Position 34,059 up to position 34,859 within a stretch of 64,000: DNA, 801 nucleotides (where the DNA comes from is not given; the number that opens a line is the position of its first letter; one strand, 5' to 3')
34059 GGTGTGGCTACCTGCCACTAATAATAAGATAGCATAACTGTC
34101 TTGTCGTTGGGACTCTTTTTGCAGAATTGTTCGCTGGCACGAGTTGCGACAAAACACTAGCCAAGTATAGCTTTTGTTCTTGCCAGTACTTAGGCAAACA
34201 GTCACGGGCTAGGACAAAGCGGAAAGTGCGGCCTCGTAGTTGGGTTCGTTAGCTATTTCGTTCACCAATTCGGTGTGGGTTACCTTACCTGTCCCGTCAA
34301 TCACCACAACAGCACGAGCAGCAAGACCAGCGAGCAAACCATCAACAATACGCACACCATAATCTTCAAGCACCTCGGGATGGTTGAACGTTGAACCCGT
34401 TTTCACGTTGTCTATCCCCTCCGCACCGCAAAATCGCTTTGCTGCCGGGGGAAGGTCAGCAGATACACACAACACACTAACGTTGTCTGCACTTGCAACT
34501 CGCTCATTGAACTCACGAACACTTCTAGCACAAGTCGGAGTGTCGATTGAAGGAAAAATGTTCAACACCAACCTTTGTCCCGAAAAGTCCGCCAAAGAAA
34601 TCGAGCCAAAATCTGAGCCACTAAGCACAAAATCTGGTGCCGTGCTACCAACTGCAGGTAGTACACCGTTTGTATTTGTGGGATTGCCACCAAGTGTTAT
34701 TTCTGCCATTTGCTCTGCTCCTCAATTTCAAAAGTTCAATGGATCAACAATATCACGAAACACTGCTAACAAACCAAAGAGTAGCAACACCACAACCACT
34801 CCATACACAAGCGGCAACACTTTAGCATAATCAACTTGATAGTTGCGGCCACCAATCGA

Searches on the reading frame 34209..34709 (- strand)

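Call 68: search_protein_families(library=pfam, proteins=[window:34209-34709:-], max_evalue=0.0001)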
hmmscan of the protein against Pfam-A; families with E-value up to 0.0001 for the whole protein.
window:34209-34709:- (166 aa): 2 families
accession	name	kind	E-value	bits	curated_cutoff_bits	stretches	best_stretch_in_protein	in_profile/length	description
PF08534.16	Redoxin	-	1.2e-31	109.9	26.6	1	20-162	2-148/148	Redoxin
PF00578.27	AhpC-TSA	-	2.1e-19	70.1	26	1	20-145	1-123/124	AhpC/TSA family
